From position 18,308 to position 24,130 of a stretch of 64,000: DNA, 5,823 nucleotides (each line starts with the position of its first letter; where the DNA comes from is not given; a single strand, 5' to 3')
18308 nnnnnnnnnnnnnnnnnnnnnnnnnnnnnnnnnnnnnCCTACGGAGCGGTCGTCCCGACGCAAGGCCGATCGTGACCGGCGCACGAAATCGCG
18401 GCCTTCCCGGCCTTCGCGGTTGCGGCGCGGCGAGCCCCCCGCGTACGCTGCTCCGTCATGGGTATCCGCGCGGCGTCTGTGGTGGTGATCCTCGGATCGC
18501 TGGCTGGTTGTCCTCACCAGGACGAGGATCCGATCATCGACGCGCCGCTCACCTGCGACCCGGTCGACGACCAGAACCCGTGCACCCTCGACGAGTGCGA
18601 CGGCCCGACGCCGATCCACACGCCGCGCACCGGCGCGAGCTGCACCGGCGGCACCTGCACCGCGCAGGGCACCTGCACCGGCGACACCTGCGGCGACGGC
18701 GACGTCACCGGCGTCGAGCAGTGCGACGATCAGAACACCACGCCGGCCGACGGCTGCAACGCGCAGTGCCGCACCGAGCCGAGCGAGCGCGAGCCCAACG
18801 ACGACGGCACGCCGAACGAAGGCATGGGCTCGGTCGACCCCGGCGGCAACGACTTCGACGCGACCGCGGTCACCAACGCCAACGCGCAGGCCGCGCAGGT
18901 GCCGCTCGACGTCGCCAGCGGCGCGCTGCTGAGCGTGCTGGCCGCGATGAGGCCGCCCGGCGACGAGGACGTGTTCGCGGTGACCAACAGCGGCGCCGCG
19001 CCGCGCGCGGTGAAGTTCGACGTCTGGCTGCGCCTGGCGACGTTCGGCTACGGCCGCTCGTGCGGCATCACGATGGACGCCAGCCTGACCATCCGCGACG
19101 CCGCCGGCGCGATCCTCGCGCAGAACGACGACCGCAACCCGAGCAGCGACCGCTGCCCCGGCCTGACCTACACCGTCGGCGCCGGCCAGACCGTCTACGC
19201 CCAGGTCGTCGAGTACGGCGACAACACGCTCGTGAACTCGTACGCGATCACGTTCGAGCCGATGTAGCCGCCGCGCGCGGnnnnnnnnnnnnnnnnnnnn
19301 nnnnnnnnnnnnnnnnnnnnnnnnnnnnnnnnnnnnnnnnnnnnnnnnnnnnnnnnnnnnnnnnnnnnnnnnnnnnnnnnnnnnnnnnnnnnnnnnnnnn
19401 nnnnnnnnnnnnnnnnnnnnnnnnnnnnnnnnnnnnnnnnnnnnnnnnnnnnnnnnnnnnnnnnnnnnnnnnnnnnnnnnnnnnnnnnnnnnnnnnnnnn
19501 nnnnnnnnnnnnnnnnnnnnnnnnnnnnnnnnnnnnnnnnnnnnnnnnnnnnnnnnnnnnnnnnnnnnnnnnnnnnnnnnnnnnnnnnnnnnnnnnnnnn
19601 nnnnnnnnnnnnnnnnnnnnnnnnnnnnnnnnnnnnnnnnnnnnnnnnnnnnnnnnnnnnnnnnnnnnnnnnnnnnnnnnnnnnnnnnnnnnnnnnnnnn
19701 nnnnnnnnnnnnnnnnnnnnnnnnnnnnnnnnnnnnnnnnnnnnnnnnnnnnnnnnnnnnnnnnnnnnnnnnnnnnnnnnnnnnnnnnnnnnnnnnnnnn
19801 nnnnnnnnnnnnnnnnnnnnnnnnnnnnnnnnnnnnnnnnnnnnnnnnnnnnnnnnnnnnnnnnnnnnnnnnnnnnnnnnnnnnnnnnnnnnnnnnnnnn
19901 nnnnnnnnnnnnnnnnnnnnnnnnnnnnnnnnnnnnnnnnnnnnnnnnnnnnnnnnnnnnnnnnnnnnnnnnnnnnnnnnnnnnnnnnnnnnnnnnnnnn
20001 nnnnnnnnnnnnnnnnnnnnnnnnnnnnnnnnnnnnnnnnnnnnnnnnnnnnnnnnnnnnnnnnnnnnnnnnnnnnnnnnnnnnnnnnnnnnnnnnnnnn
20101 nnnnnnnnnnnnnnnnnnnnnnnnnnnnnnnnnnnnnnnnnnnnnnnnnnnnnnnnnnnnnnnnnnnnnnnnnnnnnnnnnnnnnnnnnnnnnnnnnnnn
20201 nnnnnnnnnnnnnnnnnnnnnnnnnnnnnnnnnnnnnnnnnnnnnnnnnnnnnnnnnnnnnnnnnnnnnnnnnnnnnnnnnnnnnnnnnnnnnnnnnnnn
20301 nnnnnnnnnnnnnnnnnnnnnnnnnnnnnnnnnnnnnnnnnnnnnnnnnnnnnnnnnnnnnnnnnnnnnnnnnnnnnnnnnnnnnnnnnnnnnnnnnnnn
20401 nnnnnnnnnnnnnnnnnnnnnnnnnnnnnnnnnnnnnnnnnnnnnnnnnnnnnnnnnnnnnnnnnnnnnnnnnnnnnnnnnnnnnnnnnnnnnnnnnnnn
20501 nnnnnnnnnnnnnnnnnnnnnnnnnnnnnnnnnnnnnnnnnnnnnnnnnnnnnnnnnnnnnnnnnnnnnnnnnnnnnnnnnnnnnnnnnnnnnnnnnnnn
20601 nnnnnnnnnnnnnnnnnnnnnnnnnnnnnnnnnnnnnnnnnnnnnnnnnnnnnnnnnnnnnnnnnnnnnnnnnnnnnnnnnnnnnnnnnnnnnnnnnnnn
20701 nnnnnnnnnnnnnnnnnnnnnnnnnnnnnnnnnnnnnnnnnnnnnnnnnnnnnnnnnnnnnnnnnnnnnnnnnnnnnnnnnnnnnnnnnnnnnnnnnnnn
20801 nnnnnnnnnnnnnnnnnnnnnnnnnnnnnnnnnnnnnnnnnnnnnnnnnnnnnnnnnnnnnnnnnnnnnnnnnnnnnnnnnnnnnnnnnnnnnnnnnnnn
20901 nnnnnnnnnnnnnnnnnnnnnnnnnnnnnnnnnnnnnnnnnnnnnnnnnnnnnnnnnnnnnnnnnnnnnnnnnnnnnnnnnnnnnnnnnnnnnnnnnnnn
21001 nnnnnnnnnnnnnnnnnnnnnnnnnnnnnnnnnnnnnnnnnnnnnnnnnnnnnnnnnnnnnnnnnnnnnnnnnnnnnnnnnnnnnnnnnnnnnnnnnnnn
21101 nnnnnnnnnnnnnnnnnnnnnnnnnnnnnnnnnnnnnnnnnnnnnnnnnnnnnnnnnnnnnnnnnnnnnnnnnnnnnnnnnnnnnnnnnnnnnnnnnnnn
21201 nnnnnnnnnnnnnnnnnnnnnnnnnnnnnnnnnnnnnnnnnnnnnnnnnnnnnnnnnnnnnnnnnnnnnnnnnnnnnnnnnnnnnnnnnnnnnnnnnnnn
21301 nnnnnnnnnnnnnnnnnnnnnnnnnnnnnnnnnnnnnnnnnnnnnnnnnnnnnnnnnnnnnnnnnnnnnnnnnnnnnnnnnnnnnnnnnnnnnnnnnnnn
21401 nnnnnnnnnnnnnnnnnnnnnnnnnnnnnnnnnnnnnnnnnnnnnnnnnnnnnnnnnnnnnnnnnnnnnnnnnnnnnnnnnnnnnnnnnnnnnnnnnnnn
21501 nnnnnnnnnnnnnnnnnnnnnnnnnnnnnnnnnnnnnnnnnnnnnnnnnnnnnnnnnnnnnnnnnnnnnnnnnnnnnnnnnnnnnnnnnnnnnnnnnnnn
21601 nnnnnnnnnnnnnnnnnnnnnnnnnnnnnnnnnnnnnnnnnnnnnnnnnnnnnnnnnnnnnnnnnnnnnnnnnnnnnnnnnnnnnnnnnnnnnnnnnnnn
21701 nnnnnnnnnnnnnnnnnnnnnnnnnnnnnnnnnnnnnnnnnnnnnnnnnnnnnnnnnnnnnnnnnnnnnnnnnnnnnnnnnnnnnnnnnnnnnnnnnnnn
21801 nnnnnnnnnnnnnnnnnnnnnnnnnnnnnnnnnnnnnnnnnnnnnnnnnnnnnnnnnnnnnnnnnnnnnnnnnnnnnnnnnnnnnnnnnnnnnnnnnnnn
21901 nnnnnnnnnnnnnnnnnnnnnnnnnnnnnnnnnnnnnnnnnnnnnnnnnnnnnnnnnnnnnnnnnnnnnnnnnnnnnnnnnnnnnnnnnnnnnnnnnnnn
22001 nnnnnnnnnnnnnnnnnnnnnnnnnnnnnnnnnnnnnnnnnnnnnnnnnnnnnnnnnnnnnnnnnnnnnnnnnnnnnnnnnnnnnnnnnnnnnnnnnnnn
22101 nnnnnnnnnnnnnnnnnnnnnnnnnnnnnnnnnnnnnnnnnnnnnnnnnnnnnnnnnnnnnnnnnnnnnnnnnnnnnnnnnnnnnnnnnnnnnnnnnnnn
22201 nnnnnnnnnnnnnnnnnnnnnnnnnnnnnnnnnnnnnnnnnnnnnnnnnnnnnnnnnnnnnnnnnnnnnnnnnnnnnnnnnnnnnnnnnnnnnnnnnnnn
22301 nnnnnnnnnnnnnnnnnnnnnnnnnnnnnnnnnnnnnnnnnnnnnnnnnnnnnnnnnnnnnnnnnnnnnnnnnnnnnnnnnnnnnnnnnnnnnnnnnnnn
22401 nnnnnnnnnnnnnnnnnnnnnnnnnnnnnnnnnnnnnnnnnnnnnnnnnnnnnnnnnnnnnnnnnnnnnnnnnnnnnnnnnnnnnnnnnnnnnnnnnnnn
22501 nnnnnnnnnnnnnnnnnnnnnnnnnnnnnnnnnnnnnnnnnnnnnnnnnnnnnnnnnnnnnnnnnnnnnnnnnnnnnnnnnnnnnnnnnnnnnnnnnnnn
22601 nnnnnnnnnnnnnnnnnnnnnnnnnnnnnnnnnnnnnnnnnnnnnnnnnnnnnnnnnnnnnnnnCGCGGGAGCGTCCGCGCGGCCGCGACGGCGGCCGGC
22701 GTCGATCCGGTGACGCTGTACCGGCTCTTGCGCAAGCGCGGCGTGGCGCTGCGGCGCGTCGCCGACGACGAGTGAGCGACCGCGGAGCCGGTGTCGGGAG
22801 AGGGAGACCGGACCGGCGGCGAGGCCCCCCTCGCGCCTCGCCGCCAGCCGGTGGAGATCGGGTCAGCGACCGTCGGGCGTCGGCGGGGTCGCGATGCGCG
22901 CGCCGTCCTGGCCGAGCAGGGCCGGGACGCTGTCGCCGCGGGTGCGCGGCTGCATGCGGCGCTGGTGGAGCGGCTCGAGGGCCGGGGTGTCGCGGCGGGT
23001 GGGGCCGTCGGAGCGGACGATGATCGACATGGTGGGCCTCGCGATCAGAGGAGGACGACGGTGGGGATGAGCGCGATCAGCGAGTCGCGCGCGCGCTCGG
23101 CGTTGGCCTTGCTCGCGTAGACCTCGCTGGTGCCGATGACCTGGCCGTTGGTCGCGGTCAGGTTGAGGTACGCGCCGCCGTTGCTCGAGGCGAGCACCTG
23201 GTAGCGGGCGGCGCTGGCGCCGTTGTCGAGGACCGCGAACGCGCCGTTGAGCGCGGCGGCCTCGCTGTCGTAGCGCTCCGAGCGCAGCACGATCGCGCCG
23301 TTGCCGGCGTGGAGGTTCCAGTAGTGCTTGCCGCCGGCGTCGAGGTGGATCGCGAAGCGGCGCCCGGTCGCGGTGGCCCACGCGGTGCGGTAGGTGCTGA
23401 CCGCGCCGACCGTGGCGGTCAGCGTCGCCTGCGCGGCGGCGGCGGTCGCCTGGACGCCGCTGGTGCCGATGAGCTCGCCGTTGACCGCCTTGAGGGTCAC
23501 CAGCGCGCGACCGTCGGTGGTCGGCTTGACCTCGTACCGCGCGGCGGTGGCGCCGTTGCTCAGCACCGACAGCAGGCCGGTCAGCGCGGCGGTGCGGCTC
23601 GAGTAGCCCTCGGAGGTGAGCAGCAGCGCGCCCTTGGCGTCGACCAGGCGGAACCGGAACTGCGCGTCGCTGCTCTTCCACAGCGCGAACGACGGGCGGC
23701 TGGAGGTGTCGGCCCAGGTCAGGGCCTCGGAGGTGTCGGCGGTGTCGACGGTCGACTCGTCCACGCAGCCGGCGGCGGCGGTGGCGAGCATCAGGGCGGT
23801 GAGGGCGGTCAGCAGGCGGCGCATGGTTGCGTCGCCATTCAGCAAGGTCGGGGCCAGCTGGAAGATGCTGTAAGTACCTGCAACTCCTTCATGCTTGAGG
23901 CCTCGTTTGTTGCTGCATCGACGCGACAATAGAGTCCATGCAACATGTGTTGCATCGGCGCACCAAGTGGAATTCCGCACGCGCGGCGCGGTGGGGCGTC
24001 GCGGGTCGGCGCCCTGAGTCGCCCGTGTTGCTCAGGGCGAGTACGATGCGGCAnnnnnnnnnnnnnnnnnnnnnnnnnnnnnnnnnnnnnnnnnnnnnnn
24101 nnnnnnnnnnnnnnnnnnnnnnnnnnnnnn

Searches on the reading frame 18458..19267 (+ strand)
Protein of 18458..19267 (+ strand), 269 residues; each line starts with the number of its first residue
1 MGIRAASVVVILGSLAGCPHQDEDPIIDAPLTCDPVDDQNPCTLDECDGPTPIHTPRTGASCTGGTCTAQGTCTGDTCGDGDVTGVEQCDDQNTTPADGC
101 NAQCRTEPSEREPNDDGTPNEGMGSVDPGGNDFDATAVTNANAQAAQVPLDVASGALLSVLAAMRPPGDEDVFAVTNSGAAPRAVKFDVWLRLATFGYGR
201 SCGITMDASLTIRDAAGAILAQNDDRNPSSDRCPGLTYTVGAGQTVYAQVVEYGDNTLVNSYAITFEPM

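Call 61: search_protein_families(library=pfam, proteins=[window:18458-19267:+], max_evalue=0.0001)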
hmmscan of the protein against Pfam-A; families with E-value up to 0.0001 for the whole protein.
window:18458-19267:+ (269 aa): 1 family
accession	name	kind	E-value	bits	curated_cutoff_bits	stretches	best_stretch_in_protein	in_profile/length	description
PF13948.11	DUF4215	-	7.4e-05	23.4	27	1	62-104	4-46/47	Domain of unknown function (DUF4215)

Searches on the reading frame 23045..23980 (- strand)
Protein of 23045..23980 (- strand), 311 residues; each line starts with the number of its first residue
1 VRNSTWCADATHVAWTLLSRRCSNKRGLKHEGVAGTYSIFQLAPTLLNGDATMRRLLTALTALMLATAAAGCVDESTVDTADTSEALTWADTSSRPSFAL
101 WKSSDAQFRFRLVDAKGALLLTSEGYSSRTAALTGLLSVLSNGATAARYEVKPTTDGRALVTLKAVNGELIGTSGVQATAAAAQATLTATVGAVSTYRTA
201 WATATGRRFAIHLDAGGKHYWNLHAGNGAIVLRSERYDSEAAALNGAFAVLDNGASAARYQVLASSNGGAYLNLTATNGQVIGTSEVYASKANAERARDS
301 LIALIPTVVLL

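Call 61: search_protein_families(library=pfam, proteins=[window:23045-23980:-], max_evalue=0.0001)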
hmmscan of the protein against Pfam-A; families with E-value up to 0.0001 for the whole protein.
window:23045-23980:- (311 aa): 1 family
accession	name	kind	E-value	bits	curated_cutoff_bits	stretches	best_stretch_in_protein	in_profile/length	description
PF07411.17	DUF1508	-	2.2e-41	139.9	22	3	214-260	1-47/48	Domain of unknown function (DUF1508)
